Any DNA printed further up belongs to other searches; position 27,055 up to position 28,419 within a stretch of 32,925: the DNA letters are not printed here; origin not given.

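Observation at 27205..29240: Unknown 355-aa protein translationally coupled to a single-domain class-II-terpene-cyclase/prenyltransferase-repeat protein, tail-to-tail with RiPP exporters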

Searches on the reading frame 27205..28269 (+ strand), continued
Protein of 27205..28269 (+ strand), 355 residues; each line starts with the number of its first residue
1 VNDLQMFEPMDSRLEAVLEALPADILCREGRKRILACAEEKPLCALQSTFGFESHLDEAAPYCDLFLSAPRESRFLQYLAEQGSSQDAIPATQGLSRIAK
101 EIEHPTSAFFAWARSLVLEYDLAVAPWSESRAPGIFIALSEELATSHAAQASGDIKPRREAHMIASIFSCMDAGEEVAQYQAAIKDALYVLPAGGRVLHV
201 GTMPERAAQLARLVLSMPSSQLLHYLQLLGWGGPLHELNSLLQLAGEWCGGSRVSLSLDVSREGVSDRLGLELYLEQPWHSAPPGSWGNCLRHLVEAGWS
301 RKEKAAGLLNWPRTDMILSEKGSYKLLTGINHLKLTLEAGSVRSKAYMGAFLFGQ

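Call 65: list_cluster_members(proteins=[P0178, P0077, P0130, P0146, P0201, P0055, P0056, P0057, P0071, P0080])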
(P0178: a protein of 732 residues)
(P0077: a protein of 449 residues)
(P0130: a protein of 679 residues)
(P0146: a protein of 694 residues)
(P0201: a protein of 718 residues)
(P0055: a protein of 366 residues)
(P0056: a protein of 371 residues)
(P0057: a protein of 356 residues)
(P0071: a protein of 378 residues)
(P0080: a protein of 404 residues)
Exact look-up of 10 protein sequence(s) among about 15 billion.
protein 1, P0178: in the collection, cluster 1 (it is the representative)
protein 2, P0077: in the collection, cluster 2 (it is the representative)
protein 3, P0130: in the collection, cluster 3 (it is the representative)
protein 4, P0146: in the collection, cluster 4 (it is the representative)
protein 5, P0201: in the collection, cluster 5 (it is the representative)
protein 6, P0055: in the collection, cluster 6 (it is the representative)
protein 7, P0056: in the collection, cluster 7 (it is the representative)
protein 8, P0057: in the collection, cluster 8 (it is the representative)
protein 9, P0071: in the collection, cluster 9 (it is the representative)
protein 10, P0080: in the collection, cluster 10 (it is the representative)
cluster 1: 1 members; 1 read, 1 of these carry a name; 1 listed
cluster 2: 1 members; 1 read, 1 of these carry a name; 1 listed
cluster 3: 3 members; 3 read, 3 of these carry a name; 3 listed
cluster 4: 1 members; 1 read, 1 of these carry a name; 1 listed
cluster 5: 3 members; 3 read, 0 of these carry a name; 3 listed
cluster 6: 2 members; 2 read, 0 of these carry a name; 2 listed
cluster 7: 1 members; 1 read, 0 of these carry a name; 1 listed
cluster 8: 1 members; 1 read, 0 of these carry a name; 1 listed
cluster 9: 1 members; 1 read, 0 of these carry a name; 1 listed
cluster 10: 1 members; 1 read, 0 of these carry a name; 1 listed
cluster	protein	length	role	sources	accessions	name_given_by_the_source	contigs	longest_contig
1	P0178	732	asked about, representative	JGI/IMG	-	hypothetical protein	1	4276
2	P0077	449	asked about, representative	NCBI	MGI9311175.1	MAG: hypothetical protein ACR2P7_06555, partial [bacterium]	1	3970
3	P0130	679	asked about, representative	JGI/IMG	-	hypothetical protein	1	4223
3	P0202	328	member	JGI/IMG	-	hypothetical protein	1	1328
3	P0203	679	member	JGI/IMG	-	hypothetical protein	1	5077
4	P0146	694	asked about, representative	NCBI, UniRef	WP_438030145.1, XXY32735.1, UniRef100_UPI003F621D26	hypothetical protein [Sorangium sp. So ce233] | hypothetical protein n=1 Tax=Sorangium sp. So ce233 TaxID=3133290 RepID=UPI003F621D26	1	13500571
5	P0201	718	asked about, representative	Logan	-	-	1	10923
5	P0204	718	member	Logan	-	-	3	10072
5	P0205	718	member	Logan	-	-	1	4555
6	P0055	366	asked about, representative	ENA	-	-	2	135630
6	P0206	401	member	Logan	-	-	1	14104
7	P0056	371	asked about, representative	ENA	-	-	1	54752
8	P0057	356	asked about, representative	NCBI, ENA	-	-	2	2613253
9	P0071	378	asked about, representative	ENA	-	-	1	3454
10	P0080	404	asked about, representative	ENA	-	-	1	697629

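Call 67: find_homologous_proteins(query=A4, max_evalue=0.00001)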
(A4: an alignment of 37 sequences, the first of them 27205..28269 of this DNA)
Query A4 (37 sequences) (355 aa, profile of the alignment): 14 proteins with E <= 0.00001 among 8000 candidates.
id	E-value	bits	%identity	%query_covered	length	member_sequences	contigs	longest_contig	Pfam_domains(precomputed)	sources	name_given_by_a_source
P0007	1.9e-118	413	40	97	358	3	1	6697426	-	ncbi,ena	-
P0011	1.5e-113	397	38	97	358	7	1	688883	-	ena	-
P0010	2.6e-112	393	38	97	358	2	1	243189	-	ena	-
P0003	3.4e-108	380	74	99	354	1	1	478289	-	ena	-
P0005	7.8e-106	372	55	97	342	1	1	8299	-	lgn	-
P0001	1.4e-104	368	100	99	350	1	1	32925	-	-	-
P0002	1.3e-102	361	74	100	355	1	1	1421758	-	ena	-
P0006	1.8e-98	348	53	97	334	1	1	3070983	-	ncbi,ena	-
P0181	4.3e-95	337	23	90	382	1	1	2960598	-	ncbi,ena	-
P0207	9.5e-90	319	26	94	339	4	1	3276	-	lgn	-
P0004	1.8e-88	315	59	99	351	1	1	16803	-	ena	-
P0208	5.5e-81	290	24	91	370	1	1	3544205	-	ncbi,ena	-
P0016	1.5e-79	285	33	45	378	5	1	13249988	-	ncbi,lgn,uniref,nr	ncbi:hypothetical protein KYC5002_27080 [Archangium violaceum]|uniref:hypothetical protein n=1 Tax=A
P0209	4.4e-60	221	23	70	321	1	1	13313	-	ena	-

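Call 68: search_dna_similar(query=P0178, collection=plasmids, mode=protein, max_evalue=0.001, max_rows=20)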
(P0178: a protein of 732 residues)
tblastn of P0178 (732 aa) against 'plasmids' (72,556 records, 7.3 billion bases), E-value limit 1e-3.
Records with a match: 4; places in all: 4; records where one place covers at least 80% of the query: 0.
Best place of each record, by identity: <60% 4.
By first word of the organism name: Nostoc 1; Pseudanabaena 1; Azospirillum 1; Acaryochloris 1.
By predicted mobility (MOB-suite, as given by PLSDB): non-mobilizable 3; mobilizable 1.
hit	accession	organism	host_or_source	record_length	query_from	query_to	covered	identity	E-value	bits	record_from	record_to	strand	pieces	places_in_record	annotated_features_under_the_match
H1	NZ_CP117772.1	Nostoc sp. UHCC 0926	whole organism,lichen surface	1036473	357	703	47%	35.7%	2e-62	234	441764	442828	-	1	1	none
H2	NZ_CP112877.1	Pseudanabaena galeata CCNP1313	-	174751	356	731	51%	31.0%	6e-49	194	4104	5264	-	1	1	2OG-Fe(II) oxygenase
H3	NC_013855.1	Azospirillum sp. B510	-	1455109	373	704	45%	31.8%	8e-28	128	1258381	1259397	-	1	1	record has no annotation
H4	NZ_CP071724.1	Acaryochloris sp. 'Moss Beach'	culture,intertidal zone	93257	356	719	47%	26.7%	1e-24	140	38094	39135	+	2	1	hypothetical protein (x2) | class I SAM-dependent methyltransferase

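Call 69: search_dna_similar(query=window:27205-28269:+, collection=plasmids, mode=protein, max_evalue=0.001, max_rows=20)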
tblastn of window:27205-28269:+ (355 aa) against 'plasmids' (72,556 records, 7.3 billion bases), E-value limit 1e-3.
Records with a match: 1; places in all: 1; records where one place covers at least 80% of the query: 0.
Best place of each record, by identity: <60% 1.
By first word of the organism name: Nostoc 1.
By predicted mobility (MOB-suite, as given by PLSDB): non-mobilizable 1.
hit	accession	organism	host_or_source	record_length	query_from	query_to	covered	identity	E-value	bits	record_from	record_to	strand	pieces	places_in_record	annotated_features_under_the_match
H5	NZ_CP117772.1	Nostoc sp. UHCC 0926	whole organism,lichen surface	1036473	118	311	55%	24.1%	3e-6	57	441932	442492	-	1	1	none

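Call 70: get_annotated_region(hit=H1, flank=9000)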
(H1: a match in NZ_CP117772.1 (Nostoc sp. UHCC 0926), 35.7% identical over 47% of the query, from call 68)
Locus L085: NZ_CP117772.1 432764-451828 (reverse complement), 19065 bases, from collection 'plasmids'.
description: Nostoc sp. UHCC 0926 plasmid pn1, complete sequence
organism: Nostoc sp. UHCC 0926 (NCBI taxid 3025190)
taxonomy: Bacteria; Cyanobacteriota; Cyanophyceae; Nostocales; Nostocaceae; Nostoc; Nostoc sp. UHCC 0926
host: -; source: whole organism,lichen surface; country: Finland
typing (MOB-suite, as given by PLSDB): non-mobilizable; mating-pair formation MPF_T
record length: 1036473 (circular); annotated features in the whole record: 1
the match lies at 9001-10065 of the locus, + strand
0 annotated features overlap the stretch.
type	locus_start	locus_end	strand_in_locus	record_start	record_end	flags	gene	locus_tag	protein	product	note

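Call 71: get_annotated_region(hit=H2, flank=8000)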
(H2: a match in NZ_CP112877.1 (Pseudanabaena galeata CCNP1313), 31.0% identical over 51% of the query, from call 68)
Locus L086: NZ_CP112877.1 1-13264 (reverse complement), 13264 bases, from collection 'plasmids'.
description: Pseudanabaena galeata CCNP1313 plasmid pPg_03, complete sequence
organism: Pseudanabaena galeata CCNP1313 (NCBI taxid 2602720)
taxonomy: Bacteria; Cyanobacteriota; Cyanophyceae; Pseudanabaenales; Pseudanabaenaceae; Pseudanabaena; Pseudanabaena galeata; Pseudanabaena galeata CCNP1313
host: -; source: -; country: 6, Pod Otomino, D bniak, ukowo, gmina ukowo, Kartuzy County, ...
typing (MOB-suite, as given by PLSDB): non-mobilizable
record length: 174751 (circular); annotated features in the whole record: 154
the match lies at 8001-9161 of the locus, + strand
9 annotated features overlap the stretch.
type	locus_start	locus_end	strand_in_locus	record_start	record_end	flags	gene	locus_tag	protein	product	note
CDS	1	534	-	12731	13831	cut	-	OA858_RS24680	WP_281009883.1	zinc-binding alcohol dehydrogenase family protein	-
CDS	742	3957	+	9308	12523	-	-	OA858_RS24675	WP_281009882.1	type 2 lanthipeptide synthetase LanM family protein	-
CDS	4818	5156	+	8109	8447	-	-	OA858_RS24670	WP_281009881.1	Nif11-like leader peptide family natural product precursor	-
CDS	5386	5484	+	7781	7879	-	-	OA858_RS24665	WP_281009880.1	Nif11 family protein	-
CDS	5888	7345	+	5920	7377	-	-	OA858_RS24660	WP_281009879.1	MBL fold metallo-hydrolase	-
CDS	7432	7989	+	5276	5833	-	-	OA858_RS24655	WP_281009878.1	2OG-Fe(II) oxygenase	-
CDS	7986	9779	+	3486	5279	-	-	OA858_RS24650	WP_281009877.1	2OG-Fe(II) oxygenase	-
CDS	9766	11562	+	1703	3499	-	-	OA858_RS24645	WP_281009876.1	hypothetical protein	-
CDS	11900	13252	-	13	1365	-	-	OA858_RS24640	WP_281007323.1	IS1380 family transposase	-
